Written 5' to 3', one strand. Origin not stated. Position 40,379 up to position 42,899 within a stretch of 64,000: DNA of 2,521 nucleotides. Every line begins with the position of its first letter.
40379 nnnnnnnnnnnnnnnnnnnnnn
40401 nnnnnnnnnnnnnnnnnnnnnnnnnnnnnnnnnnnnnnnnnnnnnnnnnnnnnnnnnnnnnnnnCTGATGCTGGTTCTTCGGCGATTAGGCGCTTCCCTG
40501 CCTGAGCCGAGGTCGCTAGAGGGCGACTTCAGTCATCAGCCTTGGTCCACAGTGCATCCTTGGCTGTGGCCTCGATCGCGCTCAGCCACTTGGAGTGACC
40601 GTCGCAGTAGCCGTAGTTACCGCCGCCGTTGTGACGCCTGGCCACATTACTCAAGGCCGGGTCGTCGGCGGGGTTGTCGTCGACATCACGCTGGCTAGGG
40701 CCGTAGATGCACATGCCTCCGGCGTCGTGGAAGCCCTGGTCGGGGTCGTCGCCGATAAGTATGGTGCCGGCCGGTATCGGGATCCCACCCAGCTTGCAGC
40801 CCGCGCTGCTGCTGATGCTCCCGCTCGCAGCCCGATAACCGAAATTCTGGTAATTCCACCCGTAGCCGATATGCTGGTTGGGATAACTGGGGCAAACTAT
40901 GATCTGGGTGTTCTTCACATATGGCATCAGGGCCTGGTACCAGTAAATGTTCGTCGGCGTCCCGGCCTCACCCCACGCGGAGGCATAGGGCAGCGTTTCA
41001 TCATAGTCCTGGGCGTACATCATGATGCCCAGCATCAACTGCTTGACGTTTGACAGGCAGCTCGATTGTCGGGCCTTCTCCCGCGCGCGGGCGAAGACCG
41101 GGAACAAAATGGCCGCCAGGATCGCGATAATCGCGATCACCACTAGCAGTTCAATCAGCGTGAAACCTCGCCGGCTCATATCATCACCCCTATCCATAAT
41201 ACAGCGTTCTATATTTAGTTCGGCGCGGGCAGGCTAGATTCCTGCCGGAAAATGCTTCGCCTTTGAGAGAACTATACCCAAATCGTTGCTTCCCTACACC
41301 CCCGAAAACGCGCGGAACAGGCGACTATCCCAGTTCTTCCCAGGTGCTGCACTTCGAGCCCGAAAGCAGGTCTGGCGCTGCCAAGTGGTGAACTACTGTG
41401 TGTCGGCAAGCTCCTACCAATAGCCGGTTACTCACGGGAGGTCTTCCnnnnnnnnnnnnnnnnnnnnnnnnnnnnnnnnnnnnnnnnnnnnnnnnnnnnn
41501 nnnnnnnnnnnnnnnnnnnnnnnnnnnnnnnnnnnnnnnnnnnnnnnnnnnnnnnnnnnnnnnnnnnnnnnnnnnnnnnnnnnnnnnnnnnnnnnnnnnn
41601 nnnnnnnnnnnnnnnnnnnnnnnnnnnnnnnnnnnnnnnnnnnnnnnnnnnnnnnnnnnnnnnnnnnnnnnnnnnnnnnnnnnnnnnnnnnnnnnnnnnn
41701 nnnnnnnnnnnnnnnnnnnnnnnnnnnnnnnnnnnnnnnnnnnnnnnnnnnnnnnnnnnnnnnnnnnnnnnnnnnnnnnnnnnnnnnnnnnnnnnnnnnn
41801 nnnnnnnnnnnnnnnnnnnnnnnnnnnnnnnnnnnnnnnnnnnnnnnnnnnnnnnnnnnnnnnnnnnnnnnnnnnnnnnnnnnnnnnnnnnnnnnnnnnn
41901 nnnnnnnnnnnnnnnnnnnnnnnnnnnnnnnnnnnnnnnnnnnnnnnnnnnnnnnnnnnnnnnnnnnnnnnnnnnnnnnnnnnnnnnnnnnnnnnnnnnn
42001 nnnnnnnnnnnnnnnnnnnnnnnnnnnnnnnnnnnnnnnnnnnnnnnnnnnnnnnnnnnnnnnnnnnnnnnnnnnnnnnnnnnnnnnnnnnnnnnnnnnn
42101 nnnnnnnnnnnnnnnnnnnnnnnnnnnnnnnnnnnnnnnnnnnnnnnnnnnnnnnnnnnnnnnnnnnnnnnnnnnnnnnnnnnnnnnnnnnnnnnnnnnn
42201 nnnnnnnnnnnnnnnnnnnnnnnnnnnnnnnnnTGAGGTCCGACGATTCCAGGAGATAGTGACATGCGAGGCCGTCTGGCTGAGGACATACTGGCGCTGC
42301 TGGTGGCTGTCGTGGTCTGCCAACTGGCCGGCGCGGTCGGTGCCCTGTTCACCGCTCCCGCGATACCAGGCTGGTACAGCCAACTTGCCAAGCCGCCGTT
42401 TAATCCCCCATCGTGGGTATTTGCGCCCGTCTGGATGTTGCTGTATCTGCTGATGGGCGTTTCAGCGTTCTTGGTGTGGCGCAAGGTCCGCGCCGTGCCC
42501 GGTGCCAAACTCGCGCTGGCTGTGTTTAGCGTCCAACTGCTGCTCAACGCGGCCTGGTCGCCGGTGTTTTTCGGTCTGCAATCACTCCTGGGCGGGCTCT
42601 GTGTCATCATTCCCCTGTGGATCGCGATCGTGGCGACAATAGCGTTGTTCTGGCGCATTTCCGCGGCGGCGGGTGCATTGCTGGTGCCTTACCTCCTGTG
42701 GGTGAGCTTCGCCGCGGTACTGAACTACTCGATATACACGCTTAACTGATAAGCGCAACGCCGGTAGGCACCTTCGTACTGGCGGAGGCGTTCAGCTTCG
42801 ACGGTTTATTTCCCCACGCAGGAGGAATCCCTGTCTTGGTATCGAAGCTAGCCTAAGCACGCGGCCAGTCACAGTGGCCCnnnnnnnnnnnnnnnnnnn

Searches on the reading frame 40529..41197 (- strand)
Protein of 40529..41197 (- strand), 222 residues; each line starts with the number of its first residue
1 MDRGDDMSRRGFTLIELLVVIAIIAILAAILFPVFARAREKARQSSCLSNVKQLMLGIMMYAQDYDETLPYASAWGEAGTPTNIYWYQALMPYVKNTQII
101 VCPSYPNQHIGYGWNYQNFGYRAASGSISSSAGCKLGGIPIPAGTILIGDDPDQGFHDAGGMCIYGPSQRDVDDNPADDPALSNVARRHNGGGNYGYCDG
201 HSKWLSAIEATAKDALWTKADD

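Call 15: search_protein_families(library=pfam, proteins=[window:40529-41197:-])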
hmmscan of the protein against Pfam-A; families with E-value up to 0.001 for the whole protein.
window:40529-41197:- (222 aa): 2 families
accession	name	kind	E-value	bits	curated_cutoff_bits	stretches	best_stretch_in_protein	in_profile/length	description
PF07596.16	SBP_bac_10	-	2e-11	44.9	23.3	1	37-95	2-61/268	Protein of unknown function (DUF1559)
PF07963.17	N_methyl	-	4.2e-10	39.2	21.2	1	8-32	3-27/27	Prokaryotic N-terminal methylation motif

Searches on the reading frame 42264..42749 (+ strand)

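Call 15: search_protein_families(library=pfam, proteins=[window:42264-42749:+])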
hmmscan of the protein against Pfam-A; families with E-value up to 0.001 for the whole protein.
window:42264-42749:+ (161 aa): 1 family
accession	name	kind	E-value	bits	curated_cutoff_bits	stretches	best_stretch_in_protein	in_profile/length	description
PF03073.20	TspO_MBR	-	9.6e-49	165.3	24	1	15-158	1-144/145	TspO/MBR family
